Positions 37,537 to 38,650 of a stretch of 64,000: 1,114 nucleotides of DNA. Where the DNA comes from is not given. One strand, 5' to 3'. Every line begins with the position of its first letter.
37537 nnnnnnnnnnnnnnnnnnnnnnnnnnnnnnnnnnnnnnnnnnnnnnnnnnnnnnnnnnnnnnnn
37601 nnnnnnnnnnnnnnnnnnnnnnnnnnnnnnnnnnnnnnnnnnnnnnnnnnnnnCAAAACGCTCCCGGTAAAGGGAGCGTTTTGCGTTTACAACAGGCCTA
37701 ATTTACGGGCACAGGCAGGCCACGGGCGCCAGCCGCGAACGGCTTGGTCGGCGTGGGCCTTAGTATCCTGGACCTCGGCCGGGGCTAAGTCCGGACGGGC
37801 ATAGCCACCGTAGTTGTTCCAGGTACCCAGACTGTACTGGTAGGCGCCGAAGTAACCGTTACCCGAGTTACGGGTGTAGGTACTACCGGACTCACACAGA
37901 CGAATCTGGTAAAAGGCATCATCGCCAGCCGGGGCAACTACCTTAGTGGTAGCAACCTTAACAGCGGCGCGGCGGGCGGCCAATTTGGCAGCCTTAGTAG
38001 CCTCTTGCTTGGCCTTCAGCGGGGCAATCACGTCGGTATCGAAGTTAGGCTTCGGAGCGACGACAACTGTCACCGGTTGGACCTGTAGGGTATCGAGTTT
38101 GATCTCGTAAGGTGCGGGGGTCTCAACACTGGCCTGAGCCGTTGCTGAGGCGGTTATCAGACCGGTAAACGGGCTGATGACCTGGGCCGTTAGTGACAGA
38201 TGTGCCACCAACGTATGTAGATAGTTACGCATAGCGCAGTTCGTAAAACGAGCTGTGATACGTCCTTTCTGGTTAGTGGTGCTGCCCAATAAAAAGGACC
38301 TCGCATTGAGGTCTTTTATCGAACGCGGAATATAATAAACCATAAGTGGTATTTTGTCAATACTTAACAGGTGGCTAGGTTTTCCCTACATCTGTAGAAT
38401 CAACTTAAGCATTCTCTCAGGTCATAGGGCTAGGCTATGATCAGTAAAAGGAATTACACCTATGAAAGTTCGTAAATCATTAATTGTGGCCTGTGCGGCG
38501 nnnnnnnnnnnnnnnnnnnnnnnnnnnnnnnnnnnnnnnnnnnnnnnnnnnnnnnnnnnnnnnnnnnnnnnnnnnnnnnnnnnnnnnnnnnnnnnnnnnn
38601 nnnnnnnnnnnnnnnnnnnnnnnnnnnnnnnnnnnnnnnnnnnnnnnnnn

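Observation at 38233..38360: Terminator hairpin inside the leader of the Rpf-like gene (possible attenuator)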

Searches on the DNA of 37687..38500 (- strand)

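Call 8: search_rna_families(source=window, start=38100, end=38500, threshold=evalue, max_evalue=10)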
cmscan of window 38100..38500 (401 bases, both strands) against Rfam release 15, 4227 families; matches with E-value up to 10: 1.
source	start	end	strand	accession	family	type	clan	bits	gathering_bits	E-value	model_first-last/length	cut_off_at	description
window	38432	38492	+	RF01422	snoR116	Gene; snRNA; snoRNA; CD-box;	-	19.4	47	0.35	1-86/86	no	small nucleolar RNA snoR116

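Call 14: search_rna_families(sources=[L001, L002, L003, L004, L005, L006], threshold=evalue, max_evalue=5, show_alignments=3)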
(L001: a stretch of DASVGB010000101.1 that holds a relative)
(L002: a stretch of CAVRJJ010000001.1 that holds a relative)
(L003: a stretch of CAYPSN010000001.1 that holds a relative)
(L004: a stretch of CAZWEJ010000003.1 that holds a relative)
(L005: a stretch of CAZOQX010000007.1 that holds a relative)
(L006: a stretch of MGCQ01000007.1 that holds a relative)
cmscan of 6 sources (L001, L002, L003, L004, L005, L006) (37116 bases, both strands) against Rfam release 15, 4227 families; matches with E-value up to 5: 4.
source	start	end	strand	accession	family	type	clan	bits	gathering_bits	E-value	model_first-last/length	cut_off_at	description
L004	3366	3461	+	RF00106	RNAI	Gene; antisense;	-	27.7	47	0.29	1-102/102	no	RNAI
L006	1815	1905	-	RF00149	snoZ103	Gene; snRNA; snoRNA; CD-box;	-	25.4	44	0.88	1-100/100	no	Small nucleolar RNA Z103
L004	3430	3480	-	RF00106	RNAI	Gene; antisense;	-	23.7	47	2.3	1-102/102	no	RNAI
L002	4722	4799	+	RF00851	mir-230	Gene; miRNA;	-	20.9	72.7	4.4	1-82/82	no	mir-230 microRNA precursor family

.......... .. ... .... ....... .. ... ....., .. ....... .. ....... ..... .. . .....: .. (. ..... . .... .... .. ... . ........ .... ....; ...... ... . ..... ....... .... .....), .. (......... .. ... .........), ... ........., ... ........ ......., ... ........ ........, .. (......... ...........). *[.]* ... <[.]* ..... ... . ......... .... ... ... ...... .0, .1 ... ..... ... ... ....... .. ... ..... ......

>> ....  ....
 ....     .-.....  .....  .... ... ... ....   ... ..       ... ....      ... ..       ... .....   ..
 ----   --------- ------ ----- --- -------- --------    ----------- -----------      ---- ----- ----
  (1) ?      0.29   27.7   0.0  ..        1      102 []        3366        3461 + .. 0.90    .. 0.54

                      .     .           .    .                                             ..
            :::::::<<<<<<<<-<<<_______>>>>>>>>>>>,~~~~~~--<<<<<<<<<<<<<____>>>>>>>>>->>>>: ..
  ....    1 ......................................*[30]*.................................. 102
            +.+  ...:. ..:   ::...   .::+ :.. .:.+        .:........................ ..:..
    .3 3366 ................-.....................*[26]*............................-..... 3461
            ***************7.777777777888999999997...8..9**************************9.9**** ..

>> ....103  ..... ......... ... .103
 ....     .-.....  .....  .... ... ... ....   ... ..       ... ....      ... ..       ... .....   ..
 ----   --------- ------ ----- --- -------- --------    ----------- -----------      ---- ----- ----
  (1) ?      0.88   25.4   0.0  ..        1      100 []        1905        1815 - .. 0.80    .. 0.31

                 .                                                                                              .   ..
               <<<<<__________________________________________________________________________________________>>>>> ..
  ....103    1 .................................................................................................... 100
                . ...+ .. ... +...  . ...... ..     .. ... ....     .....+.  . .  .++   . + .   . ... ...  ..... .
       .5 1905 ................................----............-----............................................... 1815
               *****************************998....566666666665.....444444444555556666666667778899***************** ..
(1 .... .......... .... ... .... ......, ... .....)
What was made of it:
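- On ydaO/c-di-AMP riboswitch (RF00379): No hit at E <= 10 in 38100-38500 (call 8) or at E <= 5 in L001-L006 (call 14).
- Closest known: ydaO/yuaA c-di-AMP riboswitch. Different: No covariance-model match even at E <= 10 on the window leader, or at E <= 5 on six orthologous loci (calls 8, 14).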

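Call 56: build_rna_model(alignment_id=A4, structure=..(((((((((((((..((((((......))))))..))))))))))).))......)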
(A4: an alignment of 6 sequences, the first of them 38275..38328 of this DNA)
Model R1 built from alignment A4 (6 sequences, 57 columns); structure: as given.
model positions 55; base pairs 19; branch points 0; effective number of sequences 6; information 0.841 bits per position. Calibrated on 0.2 Mb of random sequence (short: E-values are rough).
structure used (alignment columns):
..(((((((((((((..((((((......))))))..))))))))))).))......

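Call 57: search_with_rna_model(model_id=R1, sources=[window, L001, L002, L003, L004, L005, L006, L007, L008, L009, L010, L011, L012, L013, L014, L015, L016, L017, L018, L019, L020, L021, L022, L023, L024, L025, L026, L027, L028, L029, L030, L031, L032, L065, L066, L069, L070, L071, L072, L073, L074, L075, L076, L077, L078, L079, L080, L081, L082, L083, L084, L126, L127, L128, L129, L130, L131, L132, L133, L134, L135], max_evalue=10, make_alignment=true)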
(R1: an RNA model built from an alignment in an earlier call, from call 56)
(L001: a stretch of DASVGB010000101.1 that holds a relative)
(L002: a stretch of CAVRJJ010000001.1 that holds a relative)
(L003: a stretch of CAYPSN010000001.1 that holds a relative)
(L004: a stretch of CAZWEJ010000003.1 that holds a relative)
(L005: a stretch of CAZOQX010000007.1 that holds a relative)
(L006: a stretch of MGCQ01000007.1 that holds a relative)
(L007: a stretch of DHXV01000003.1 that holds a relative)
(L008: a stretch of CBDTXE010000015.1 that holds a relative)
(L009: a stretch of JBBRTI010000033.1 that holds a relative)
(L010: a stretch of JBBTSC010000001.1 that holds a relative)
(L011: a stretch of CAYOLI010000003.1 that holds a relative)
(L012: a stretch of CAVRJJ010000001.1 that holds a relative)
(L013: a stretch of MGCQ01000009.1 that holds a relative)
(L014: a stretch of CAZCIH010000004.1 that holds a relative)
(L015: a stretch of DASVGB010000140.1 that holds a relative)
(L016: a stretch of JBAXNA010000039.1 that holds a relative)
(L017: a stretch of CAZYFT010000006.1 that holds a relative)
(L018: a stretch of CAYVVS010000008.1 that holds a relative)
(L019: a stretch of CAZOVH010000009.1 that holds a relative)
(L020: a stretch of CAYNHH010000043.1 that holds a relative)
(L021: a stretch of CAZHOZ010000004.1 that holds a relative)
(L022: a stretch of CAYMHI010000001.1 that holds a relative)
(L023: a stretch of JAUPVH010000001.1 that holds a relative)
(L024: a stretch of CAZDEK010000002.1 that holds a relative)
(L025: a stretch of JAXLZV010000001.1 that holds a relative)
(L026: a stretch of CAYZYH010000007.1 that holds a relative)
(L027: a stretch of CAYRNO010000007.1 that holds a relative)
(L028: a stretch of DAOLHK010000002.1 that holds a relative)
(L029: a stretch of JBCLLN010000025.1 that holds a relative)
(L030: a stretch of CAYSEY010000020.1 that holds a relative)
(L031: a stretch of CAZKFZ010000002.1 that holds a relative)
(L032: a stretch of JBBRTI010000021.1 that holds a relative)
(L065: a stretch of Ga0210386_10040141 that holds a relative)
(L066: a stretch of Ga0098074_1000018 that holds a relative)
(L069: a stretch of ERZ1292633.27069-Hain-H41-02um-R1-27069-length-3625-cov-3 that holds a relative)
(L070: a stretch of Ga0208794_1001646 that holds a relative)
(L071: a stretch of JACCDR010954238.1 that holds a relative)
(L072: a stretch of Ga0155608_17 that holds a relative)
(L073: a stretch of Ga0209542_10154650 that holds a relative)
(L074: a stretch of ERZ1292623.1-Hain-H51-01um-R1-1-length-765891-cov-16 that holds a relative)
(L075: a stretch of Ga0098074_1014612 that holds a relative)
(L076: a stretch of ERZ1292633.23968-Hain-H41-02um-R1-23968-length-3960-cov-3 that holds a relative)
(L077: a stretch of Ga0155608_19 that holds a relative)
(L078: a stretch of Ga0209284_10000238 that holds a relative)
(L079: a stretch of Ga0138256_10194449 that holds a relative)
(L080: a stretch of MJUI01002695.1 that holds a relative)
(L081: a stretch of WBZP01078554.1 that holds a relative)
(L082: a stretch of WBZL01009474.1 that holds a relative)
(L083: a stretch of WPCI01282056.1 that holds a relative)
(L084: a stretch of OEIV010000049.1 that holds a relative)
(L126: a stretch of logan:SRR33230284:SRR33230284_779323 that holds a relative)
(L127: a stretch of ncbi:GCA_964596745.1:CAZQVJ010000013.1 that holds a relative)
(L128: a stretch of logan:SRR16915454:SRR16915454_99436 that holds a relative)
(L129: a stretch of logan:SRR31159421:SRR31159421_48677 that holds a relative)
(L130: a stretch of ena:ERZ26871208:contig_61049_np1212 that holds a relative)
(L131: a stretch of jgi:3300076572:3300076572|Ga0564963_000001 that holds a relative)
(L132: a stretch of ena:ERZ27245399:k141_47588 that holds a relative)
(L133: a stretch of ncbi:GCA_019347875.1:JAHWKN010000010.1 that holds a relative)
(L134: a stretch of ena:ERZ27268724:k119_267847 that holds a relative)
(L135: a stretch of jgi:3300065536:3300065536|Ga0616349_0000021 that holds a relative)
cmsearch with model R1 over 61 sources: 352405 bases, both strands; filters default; matches with E-value up to 10: 20.
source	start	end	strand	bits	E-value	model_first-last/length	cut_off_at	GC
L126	84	137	+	58.7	2.1e-11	1-55/55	no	0.48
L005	2907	2961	+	58.1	3e-11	1-55/55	no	0.42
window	38276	38328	-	57.3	4.6e-11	1-55/55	no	0.51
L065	1683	1737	+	55.2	1.5e-10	1-55/55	no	0.42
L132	1396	1451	+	51.5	1.2e-09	1-55/55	no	0.36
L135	1409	1460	+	47.2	1.5e-08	1-55/55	no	0.42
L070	5030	5085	-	24.1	0.0074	1-55/55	no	0.34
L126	95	119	-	18.9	0.15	14-38/55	no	0.44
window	134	195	-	18.4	0.19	1-55/55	no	0.45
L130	2098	2148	+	18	0.24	1-55/55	no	0.47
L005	2903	2958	-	16.8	0.48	1-55/55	no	0.43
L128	2084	2132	+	16.7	0.51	1-55/55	no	0.51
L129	1350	1407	+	15.4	1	1-55/55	no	0.48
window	38294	38317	+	15.3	1.1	14-38/55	no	0.46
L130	2106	2135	-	15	1.4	12-40/55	no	0.5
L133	2068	2095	-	14.7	1.6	12-40/55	no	0.57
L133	2068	2095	+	14.2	2.2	12-40/55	no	0.57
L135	1405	1457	-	13.9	2.5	1-55/55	no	0.45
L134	1323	1381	+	13.9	2.5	1-55/55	no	0.56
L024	4503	4538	+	11.9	7.8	1-55/55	no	0.39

Alignment A5: 20 matches aligned to the model, 72 columns, each read 5' to 3' on its own strand. Consensus structure (alignment columns), stored with it:
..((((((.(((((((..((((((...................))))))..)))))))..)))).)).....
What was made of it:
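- It is not a repeated element (call 57).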

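Call 67: search_rna_families(sources=[L033, L034, L035, L036, L037, L038, L039, L040, L041, L042, L043, L044, L045, L046, L047, L048, L049, L051, L052, L053], threshold=gathering)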
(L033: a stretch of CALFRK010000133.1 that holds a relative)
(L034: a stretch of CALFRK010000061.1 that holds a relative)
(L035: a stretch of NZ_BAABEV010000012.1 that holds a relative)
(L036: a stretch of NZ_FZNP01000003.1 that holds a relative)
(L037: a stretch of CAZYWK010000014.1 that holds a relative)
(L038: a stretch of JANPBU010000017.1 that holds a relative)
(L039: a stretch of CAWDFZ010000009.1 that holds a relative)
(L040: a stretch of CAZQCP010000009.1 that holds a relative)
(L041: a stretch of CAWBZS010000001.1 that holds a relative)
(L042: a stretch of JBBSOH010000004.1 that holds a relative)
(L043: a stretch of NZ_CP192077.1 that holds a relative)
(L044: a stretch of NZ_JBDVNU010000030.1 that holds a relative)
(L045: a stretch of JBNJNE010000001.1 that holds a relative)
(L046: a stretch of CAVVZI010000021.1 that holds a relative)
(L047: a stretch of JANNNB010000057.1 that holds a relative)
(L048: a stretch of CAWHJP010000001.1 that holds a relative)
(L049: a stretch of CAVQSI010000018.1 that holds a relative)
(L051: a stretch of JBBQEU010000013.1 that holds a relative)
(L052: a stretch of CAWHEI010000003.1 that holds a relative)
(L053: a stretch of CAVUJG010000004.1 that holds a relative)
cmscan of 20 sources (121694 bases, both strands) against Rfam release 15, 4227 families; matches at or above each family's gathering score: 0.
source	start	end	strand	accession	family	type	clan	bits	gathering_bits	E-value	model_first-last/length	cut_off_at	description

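Call 68: search_rna_families(sources=[L007, L008, L010, L011, L012, L013, L014, L016, L019, L020, L022, L025, L026, L027, L029, L030, L078, L082, L083, L127], threshold=gathering)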
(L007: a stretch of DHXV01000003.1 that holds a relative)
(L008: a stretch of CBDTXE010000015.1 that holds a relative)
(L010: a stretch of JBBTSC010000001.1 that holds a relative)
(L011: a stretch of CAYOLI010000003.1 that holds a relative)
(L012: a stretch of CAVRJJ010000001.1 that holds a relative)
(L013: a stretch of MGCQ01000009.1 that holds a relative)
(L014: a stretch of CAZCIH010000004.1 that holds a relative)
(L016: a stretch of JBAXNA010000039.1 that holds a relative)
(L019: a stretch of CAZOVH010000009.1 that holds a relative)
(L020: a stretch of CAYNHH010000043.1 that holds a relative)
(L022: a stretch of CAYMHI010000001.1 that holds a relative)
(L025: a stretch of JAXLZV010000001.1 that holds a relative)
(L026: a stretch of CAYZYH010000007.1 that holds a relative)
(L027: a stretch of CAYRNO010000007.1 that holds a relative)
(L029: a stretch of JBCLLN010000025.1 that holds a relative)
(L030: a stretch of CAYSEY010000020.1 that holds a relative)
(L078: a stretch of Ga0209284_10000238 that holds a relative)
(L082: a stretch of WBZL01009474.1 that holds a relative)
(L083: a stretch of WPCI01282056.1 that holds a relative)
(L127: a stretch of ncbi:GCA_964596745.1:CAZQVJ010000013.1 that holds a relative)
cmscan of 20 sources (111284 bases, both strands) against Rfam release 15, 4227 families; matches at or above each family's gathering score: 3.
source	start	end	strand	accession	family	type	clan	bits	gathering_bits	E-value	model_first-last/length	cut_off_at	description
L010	5280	5677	-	RF00023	tmRNA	Gene;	CL00001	87.5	47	2.3e-32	1-374/374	no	transfer-messenger RNA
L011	5167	5559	-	RF00023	tmRNA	Gene;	CL00001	79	47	8.9e-29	1-374/374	no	transfer-messenger RNA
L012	357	428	-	RF00005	tRNA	Gene; tRNA;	CL00001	63.4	29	3.5e-11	1-71/71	no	tRNA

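Call 75: build_rna_model(alignment_id=A7, structure=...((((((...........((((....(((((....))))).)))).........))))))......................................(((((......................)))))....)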
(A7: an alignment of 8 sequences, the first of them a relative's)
Model R2 built from alignment A7 (8 sequences, 136 columns); structure: as given.
model positions 119; base pairs 20; branch points 1; effective number of sequences 2.7; information 0.59 bits per position. Calibrated on 0.2 Mb of random sequence (short: E-values are rough).
structure used (alignment columns):
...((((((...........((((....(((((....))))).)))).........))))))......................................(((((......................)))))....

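Call 76: search_with_rna_model(model_id=R2, sources=[window, L001, L002, L003, L004, L005, L006, L007, L008, L009, L010, L011, L012, L013, L014, L015, L016, L017, L018, L019, L020, L021, L022, L023, L024, L025, L026, L027, L028, L029, L030, L031, L032, L065, L066, L069, L070, L071, L072, L073, L074, L075, L076, L077, L078, L079, L080, L081, L082, L083, L084, L126, L127, L128, L129, L130, L131, L132, L133, L134, L135], max_evalue=10)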
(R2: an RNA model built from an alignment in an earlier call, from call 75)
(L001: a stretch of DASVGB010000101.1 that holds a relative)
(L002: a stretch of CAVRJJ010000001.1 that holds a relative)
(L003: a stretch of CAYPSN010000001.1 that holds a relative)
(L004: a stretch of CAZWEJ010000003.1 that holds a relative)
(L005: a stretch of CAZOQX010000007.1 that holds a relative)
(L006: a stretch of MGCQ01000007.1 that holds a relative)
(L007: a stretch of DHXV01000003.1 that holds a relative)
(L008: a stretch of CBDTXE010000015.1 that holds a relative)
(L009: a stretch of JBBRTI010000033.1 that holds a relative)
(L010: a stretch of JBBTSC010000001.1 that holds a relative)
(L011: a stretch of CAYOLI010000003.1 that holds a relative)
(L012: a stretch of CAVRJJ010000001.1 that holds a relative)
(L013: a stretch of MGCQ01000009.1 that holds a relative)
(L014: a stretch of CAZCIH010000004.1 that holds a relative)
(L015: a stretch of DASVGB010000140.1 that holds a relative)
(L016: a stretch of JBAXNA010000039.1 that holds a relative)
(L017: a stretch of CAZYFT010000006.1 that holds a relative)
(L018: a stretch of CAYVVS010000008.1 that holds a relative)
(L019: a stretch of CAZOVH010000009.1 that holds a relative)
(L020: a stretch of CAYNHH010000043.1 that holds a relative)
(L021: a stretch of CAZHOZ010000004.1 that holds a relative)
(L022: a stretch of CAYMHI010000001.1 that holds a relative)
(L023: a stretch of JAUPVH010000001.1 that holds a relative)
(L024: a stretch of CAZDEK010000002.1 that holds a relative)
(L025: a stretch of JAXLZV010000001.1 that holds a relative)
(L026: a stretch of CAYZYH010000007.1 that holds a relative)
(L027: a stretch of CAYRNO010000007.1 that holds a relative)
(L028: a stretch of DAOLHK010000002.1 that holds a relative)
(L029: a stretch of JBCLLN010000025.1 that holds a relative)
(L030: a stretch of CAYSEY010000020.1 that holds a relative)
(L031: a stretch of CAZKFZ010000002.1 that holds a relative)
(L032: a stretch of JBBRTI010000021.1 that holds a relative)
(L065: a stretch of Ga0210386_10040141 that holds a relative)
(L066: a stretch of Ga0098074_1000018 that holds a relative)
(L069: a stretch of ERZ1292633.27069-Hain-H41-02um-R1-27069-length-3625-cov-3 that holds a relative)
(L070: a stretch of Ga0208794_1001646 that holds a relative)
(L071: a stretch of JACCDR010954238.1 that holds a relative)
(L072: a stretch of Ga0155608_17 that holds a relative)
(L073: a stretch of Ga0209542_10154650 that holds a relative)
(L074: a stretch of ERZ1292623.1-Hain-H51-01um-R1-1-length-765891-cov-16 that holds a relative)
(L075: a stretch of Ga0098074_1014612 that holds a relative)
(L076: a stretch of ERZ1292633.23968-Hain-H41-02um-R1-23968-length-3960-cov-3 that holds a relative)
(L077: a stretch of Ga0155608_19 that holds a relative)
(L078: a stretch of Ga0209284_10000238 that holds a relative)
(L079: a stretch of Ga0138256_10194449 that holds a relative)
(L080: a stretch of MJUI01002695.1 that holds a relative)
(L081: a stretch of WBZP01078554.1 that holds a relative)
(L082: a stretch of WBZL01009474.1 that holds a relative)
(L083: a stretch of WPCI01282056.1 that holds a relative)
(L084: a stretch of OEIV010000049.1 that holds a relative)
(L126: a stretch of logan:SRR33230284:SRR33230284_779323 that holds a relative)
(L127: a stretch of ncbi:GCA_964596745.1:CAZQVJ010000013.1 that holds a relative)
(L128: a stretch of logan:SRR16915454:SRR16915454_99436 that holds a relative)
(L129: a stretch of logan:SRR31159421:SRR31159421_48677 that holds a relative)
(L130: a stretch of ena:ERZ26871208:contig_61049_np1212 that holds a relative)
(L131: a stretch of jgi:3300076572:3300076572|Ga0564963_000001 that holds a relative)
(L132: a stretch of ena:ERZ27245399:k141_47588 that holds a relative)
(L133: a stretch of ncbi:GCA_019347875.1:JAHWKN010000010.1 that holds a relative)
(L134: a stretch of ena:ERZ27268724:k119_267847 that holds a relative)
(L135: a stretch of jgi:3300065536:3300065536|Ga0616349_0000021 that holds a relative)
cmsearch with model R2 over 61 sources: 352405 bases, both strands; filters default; matches with E-value up to 10: 18.
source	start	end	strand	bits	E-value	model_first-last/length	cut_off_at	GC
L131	1396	1506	+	104.3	3.2e-28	1-119/119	no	0.49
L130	1379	1506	+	103.7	4.9e-28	1-119/119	no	0.55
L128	1377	1506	+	103.4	5.8e-28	1-119/119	no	0.53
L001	2204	2320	+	101.2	2.6e-27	1-119/119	no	0.44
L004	2768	2883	+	98.9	1.3e-26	1-119/119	no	0.51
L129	1398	1506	+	97.4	3.4e-26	1-119/119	no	0.5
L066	2381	2497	+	96.7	5.8e-26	1-119/119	no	0.46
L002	2805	2919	+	88.3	1.7e-23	1-119/119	no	0.41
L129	1469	1548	-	15.9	0.051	1-119/119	no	0.52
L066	2464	2493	-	14.3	0.14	86-115/119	no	0.47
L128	1473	1502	-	14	0.18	86-115/119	no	0.47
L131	1469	1554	-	13.1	0.33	1-119/119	no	0.45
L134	1409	1491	+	11.8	0.81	1-119/119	no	0.51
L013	5619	5686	+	10.6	1.8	1-119/119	no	0.38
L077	5119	5186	+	10.6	1.8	1-119/119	no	0.38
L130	1473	1502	-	9.7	3.5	86-115/119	no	0.47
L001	2286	2327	-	9.1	5.2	75-115/119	no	0.38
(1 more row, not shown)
